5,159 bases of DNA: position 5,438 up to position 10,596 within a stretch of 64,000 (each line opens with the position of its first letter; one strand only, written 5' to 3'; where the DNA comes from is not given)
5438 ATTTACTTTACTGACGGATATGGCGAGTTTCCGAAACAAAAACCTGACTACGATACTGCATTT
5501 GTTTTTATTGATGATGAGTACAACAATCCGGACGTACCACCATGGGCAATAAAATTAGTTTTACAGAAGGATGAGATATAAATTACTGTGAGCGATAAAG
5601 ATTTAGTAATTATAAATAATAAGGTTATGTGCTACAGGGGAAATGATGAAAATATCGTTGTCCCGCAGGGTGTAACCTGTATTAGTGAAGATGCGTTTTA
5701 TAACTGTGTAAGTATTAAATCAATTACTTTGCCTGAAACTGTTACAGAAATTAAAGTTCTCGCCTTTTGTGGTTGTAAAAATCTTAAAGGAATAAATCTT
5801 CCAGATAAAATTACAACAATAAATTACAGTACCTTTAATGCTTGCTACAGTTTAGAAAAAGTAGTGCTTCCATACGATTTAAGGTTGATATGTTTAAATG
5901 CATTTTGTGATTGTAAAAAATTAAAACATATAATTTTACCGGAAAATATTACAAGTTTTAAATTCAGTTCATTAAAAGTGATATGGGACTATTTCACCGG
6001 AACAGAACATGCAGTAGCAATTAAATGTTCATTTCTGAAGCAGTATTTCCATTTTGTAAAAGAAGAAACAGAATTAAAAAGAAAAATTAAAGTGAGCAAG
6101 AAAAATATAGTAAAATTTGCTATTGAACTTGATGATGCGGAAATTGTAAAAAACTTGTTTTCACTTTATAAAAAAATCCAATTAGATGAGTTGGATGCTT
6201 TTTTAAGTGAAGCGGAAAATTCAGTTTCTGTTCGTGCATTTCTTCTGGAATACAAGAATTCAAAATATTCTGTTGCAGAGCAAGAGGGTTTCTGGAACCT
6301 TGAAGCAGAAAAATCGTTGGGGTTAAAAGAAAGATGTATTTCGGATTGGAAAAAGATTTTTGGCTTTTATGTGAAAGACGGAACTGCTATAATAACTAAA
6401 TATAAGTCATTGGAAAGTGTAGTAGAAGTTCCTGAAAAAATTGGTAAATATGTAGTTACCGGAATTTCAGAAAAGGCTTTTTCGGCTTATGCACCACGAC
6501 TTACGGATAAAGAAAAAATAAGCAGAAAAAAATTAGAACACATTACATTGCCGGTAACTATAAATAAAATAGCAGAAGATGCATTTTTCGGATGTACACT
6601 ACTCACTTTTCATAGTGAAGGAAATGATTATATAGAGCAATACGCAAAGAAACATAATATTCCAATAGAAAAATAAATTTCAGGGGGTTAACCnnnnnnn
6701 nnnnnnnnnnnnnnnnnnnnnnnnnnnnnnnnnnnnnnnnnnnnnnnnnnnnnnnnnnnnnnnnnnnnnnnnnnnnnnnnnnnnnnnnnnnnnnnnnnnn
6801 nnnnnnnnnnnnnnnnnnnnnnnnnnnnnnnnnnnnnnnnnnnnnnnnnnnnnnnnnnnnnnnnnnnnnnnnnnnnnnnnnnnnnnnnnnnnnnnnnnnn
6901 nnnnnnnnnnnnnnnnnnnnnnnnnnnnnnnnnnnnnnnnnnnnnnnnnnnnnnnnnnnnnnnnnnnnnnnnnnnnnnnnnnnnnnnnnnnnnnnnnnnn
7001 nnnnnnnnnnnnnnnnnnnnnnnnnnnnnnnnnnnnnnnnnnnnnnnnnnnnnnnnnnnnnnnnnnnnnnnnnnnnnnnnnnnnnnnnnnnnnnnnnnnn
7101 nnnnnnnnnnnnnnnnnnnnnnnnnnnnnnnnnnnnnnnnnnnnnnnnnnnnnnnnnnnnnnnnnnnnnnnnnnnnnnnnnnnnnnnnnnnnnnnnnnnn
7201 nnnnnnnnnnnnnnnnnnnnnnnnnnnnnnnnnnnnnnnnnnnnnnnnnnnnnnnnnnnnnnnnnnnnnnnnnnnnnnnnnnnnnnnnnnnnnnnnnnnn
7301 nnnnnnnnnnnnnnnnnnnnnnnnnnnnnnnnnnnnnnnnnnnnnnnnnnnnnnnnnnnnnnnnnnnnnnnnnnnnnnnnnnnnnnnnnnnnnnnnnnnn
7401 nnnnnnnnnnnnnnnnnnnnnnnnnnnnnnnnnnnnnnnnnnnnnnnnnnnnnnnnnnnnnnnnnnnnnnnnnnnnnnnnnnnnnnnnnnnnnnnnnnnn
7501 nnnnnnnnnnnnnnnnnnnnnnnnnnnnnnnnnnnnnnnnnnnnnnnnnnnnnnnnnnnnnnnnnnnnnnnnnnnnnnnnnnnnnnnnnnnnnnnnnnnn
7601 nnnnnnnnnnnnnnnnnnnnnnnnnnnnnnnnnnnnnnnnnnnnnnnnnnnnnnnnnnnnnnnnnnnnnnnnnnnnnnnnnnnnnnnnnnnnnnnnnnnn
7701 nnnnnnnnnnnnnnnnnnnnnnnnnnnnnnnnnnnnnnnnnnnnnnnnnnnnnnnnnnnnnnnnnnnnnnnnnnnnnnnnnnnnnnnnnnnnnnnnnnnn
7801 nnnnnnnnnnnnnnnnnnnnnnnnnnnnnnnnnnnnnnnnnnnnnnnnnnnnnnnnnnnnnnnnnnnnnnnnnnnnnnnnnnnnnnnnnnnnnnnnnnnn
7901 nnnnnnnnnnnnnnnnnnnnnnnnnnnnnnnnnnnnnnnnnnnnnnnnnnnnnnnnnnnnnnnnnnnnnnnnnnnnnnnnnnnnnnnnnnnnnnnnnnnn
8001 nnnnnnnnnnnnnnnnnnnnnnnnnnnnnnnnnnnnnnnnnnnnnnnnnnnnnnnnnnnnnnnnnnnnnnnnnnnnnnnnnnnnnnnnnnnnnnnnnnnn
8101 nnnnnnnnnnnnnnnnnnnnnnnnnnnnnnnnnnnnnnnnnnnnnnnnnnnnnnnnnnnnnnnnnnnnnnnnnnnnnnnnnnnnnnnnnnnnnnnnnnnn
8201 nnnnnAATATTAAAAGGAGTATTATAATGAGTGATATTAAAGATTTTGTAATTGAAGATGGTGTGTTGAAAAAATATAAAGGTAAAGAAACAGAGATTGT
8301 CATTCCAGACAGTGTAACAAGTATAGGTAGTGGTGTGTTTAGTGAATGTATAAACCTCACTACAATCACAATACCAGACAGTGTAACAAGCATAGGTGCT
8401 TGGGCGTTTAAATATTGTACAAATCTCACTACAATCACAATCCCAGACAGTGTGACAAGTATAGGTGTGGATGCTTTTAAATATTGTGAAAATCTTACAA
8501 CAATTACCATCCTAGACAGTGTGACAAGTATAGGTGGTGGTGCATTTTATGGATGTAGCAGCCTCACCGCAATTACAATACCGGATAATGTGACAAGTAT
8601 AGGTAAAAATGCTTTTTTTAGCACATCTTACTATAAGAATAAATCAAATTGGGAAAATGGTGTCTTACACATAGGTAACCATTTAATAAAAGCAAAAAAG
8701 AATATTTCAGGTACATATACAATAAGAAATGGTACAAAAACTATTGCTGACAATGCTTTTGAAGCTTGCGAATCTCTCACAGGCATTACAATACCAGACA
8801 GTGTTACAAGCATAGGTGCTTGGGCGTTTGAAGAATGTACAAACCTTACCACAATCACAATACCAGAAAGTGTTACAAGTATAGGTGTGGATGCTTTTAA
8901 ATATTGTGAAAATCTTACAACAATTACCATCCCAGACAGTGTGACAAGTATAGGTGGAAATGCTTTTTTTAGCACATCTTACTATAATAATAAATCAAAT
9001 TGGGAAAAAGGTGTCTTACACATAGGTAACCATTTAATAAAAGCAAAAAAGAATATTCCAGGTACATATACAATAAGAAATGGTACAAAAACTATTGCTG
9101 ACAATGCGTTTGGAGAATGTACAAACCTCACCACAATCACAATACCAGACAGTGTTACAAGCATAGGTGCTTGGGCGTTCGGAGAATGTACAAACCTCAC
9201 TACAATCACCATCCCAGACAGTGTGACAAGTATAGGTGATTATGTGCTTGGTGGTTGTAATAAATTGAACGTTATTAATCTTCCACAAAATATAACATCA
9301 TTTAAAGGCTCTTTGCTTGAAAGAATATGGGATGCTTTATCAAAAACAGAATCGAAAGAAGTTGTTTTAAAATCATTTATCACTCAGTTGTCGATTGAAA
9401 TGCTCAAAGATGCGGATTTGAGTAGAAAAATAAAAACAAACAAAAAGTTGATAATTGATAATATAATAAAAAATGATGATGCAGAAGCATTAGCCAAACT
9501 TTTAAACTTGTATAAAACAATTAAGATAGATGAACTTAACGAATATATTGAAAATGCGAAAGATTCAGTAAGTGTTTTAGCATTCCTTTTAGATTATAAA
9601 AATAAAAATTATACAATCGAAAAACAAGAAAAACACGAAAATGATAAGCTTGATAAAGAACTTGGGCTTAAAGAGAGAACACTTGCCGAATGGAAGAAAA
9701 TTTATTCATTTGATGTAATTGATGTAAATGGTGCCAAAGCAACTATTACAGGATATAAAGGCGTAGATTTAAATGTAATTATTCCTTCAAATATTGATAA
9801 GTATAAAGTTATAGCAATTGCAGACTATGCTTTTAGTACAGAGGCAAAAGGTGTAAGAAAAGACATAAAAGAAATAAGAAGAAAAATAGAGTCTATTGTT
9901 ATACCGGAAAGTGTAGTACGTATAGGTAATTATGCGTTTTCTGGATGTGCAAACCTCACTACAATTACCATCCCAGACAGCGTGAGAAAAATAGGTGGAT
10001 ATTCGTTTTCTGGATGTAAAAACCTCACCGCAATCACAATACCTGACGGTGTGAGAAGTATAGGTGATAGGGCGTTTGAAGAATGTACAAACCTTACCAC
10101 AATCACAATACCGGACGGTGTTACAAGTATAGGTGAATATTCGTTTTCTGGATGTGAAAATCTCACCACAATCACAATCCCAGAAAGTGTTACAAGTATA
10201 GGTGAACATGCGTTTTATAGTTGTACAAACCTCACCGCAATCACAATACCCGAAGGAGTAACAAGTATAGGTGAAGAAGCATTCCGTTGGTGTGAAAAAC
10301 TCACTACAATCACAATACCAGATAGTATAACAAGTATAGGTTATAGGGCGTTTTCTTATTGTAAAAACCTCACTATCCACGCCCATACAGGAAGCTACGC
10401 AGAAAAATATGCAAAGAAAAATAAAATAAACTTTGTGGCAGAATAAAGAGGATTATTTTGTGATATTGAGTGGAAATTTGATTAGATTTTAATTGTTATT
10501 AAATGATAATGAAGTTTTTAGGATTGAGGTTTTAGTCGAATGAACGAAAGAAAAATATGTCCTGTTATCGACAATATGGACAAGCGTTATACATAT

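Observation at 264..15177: Tandem array of signal-peptide-less BspA-type LRR paralogs built around a MoxR AAA+ / vWA pair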

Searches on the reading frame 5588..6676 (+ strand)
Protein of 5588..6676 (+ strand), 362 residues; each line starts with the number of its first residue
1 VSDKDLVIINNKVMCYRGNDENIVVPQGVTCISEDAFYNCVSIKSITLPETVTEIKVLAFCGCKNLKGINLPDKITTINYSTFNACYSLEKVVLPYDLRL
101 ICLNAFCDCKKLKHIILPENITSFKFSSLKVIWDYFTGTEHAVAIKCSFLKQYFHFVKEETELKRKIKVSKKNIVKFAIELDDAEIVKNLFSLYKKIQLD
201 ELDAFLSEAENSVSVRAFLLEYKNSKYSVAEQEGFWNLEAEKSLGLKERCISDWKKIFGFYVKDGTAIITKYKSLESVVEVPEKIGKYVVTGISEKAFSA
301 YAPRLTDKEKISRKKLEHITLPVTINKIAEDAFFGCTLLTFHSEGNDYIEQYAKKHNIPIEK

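Call 3: search_protein_families(library=pfam, proteins=[window:5588-6676:+], max_evalue=0.01)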
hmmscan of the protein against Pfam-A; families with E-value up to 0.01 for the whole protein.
window:5588-6676:+ (362 aa): 2 families
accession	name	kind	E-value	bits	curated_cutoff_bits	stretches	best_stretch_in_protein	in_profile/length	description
PF13306.12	LRR_5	-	3.9e-30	104.8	27.7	1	9-125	3-116/127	BspA type Leucine rich repeat region (6 copies)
PF13855.12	LRR_8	-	0.00075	19.7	27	0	74-120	12-59/61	Leucine rich repeat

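Call 6: search_protein_families(library=padloc, proteins=[window:5588-6676:+], max_evalue=0.01)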
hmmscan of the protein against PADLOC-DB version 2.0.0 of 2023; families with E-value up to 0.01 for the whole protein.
window:5588-6676:+ (362 aa): 0 families

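Call 7: search_protein_families(library=ncbifam, proteins=[window:5588-6676:+], max_evalue=0.01)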
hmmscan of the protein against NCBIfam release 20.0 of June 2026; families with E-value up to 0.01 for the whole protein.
window:5588-6676:+ (362 aa): 1 family
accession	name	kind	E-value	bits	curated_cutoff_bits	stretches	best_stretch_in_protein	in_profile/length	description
NF047961.1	adhesin_HupY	equivalog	7.4e-17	60.7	1250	1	30-124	175-268/978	leucine-rich repeat adhesin HupY/LrrG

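Call 11: search_protein_families(library=phrogs, proteins=[window:5588-6676:+], max_evalue=0.001)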
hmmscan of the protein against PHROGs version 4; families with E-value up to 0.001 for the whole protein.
window:5588-6676:+ (362 aa): 3 families
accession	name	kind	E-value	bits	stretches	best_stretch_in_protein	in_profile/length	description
phrog_35892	-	unknown function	1.3e-21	77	1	23-124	559-660/1181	-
phrog_18805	-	unknown function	1.3e-15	58.2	1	13-133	251-378/457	-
phrog_29722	-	unknown function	0.00046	21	0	136-252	93-214/230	-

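Call 48: find_homologous_proteins(query=window:5588-6676:+)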
Query window:5588-6676:+ (362 aa): 405 proteins with E <= 0.001 among 2295 candidates; the best 120 are listed.
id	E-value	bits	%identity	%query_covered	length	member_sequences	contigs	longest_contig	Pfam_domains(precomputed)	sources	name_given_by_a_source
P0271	3.4e-211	719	90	100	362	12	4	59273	PF13306.13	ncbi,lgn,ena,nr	ncbi:MAG: leucine-rich repeat domain-containing protein [Clostridia bacterium]|nr:leucine-rich repea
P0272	2.8e-198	676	89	95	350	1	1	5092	PF13306.13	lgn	-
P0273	8.6e-152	523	68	99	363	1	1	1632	PF13306.13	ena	-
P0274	5.9e-106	373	65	75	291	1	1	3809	PF13306.13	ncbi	-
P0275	3.5e-103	364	41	93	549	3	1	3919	PF13306.13,PF05725.19,PF13855.13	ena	-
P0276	2.1e-62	229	41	30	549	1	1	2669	PF13306.13,PF13855.13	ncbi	-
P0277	7.4e-62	228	39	34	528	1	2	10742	PF13306.13,PF00404.25,PF05725.19,PF13855.13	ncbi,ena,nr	ncbi:MAG: leucine-rich repeat protein [Ruminococcus sp.]|nr:leucine-rich repeat protein [Ruminococcu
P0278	3.1e-61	226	36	37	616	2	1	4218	PF13306.13,PF13855.13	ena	-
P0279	1.2e-60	224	36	33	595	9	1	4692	PF13306.13,PF05725.19,PF13855.13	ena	-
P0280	1.5e-58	217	46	26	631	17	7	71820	PF13306.13,PF13855.13,PF23952.2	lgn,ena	-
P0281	2.6e-53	200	47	30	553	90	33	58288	PF13306.13,PF04131.21,PF13855.13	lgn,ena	-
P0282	5.5e-53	199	31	84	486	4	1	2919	PF13306.13,PF13855.13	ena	-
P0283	6.1e-52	195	37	28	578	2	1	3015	PF13306.13,PF13855.13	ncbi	-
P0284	1.6e-51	194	37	28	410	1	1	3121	PF13306.13,PF05725.19,PF13855.13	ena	-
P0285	9.9e-50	188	35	48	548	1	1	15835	PF13306.13,PF13855.13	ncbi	-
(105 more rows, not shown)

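Call 49: find_encoding_contigs(protein=P0271, flank=10000, max_places=4)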
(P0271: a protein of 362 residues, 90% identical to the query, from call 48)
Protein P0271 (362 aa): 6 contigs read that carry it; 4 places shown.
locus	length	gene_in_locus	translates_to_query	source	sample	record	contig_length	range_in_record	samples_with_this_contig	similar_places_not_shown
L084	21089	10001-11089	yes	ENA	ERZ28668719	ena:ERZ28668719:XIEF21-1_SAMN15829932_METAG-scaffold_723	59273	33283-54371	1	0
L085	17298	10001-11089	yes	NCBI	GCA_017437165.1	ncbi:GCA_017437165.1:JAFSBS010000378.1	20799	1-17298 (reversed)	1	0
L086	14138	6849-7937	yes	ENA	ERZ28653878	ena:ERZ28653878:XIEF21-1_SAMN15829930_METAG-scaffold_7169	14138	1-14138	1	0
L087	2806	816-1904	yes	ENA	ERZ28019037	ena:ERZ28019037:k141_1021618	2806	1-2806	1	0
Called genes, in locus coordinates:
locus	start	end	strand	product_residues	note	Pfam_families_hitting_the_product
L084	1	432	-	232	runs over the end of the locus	PF13151:DUF3990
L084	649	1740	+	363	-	PF01381:HTH_3, PF12844:HTH_19, PF13560:HTH_31 (weak)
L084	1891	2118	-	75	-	-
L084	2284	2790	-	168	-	-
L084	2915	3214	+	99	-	PF20274:cREC_REC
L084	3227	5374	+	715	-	PF13347:MFS_2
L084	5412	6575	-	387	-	PF09587:PGA_cap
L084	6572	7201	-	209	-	PF00657:Lipase_GDSL, PF13472:Lipase_GDSL_2, PF04311:DUF459 (weak)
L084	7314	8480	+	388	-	PF00155:Aminotran_1_2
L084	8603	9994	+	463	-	PF13203:DUF2201_N, PF09967:DUF2201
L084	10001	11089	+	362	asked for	PF13306:LRR_5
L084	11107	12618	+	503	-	PF13401:AAA_22 (weak), PF00004:AAA, PF07728:AAA_5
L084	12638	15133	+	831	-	PF13306:LRR_5, PF13855:LRR_8 (faint), PF13306:LRR_5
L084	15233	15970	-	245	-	PF18912:DZR_2, PF00156:Pribosyltran (weak)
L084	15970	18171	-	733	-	PF23139:OB_YrrC, PF14520:HHH_5 (weak), PF14490:HHH_RecD2, PF05970:PIF1 (weak), PF13245:AAA_19, PF13604:AAA_30, PF18335:SH3_13, PF13538:UvrD_C_2, +2 more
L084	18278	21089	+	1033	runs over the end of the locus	PF02837:Glyco_hydro_2_N, PF22666:Glyco_hydro_2_N2 (weak), PF00703:Glyco_hydro_2 (weak), PF02836:Glyco_hydro_2_C, PF16353:LacZ_4 (weak), PF02929:Bgal_small_N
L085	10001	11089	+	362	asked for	PF13306:LRR_5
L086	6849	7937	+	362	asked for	PF13306:LRR_5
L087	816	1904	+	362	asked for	PF13306:LRR_5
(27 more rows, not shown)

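Call 62: predict_structure(alignment_id=A4)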
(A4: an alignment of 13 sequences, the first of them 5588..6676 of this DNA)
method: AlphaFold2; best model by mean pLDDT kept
length: 362 residues; sequences in the alignment: 13
mean_pLDDT: 93.7   pTM: 0.76
mean pLDDT of the five models: 93.7, 93.3, 92.8, 92.7, 92.5
residues with pLDDT >= 90: 308; 70-90: 50; 50-70: 3; < 50: 1
segments of 3 or more residues with pLDDT < 50: none
pLDDT, mean of each block of 10 residues (from residue 1): 79 95 96 97 96 98 97 97 98 96 96 95 91 95 98 96 95 97 98 95 95 98 96 91 82 89 94 88 92 95 85 91 95 93 91 94 87
secondary structure, 60 per line:
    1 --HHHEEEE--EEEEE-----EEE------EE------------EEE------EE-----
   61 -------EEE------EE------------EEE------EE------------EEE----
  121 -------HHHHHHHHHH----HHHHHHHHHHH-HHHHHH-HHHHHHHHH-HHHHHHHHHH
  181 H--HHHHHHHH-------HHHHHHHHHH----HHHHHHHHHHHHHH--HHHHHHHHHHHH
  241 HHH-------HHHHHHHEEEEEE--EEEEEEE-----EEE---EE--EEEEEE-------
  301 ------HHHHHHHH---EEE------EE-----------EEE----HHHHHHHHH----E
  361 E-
elements in order: E6-9 E12-16 E22-24 E45-47 E68-70 E91-93 E114-116 H128-137 H142-152 H154-159 H161-169 H171-181 H184-191 H199-208 H213-226 H229-243 H251-257 E258-263 E266-272 E278-280 E288-293 H307-314 E318-320 E340-342 H347-355

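Call 65: fold_search(model_id=the predicted structure, library=pdb)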
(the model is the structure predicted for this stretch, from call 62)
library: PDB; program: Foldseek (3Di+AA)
matches with E <= 10: 264; with E <= 0.001: 12
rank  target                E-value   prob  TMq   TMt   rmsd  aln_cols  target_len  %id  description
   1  4gt6                  2.8e-06  1.00  0.27  0.25   2.9       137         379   25  Crystal structure of a leucine rich cell surface protein (FAEPRAA2165_01021) from Faecalibacterium prausnitzii A2-165 at (released 2012-09-26)
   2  4h09_A                5.6e-06  1.00  0.26  0.25   5.5       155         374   21  Crystal structure of a leucine-rich repeat protein (EUBVEN_01088) from Eubacterium ventriosum ATCC 27560 at 2.50 A res (released 2012-10-10)
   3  4h09_C                5.6e-06  1.00  0.26  0.25   5.5       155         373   21  Crystal structure of a leucine-rich repeat protein (EUBVEN_01088) from Eubacterium ventriosum ATCC 27560 at 2.50 A res (released 2012-10-10)
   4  4h09_B                8.6e-06  1.00  0.26  0.25   5.6       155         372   20  Crystal structure of a leucine-rich repeat protein (EUBVEN_01088) from Eubacterium ventriosum ATCC 27560 at 2.50 A res (released 2012-10-10)
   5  4h09_E                1.6e-05  1.00  0.25  0.24   5.9       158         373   20  Crystal structure of a leucine-rich repeat protein (EUBVEN_01088) from Eubacterium ventriosum ATCC 27560 at 2.50 A res (released 2012-10-10)
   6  4h09_D                2.0e-05  1.00  0.25  0.25   5.7       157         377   20  Crystal structure of a leucine-rich repeat protein (EUBVEN_01088) from Eubacterium ventriosum ATCC 27560 at 2.50 A res (released 2012-10-10)
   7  6mlx_A                4.8e-05  1.00  0.29  0.48   6.3       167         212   24  Crystal structure of T. pallidum Leucine Rich Repeat protein (TpLRR) (released 2019-07-17)
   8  4fs7                  1.2e-04  1.00  0.28  0.26   2.8       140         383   28  Crystal structure of a leucine-rich repeat protein (BACOVA_04585) from Bacteroides ovatus ATCC 8483 at 1.19 A resolution (released 2012-09-19)
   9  6mlx_B                1.9e-04  1.00  0.30  0.49   4.0       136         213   29  Crystal structure of T. pallidum Leucine Rich Repeat protein (TpLRR) (released 2019-07-17)
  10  6mlx_C                2.4e-04  1.00  0.28  0.45   6.5       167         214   26  Crystal structure of T. pallidum Leucine Rich Repeat protein (TpLRR) (released 2019-07-17)
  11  4fdw                  2.7e-04  1.00  0.26  0.25   3.9       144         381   25  Crystal structure of a putative cell surface protein (BACOVA_01565) from Bacteroides ovatus ATCC 8483 at 2.05 A resoluti (released 2012-07-25)
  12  4oju_A                6.6e-04  1.00  0.27  0.67   2.7       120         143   22  Crystal structure of a leucine-rich repeat protein (BACCAP_00569) from Bacteroides capillosus ATCC 29799 at 2.00 A res (released 2014-06-18)
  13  2id5_B                1.1e-03  1.00  0.19  0.15   9.6       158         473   19  Crystal Structure of the Lingo-1 Ectodomain (released 2006-09-26)
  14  4oju_B                1.9e-03  1.00  0.27  0.67   2.9       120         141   23  Crystal structure of a leucine-rich repeat protein (BACCAP_00569) from Bacteroides capillosus ATCC 29799 at 2.00 A res (released 2014-06-18)
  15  4fd0                  3.0e-03  1.00  0.22  0.20   7.8       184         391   14  Crystal structure of a putative cell surface protein (BACCAC_03700) from Bacteroides caccae ATCC 43185 at 2.07 A resolut (released 2012-07-25)
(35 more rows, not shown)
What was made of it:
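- Closest known: BspA-type LRR_5 surface proteins. Same: The same LRR_5 solenoid fold, with Foldseek E-values from 3e-6 to 5e-3 (call 65).
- LRR_5 proteins with solved structures are mostly annotated as surface proteins (call 65).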

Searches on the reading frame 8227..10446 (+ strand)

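Call 3: search_protein_families(library=pfam, proteins=[window:8227-10446:+], max_evalue=0.01)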
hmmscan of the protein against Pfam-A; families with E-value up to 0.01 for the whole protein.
window:8227-10446:+ (739 aa): 4 families
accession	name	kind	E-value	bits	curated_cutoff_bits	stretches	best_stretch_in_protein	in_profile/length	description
PF13306.12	LRR_5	-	5.5e-150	492.2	27.7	5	589-716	3-127/127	BspA type Leucine rich repeat region (6 copies)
PF13855.12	LRR_8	-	1.5e-18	66.7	27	0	75-121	12-59/61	Leucine rich repeat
PF05725.18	FNIP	-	7.1e-07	29.7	21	0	211-242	9-39/44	FNIP Repeat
PF10255.15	Paf67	-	0.0051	16.4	27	1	398-473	283-354/397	RNA polymerase I-associated factor PAF67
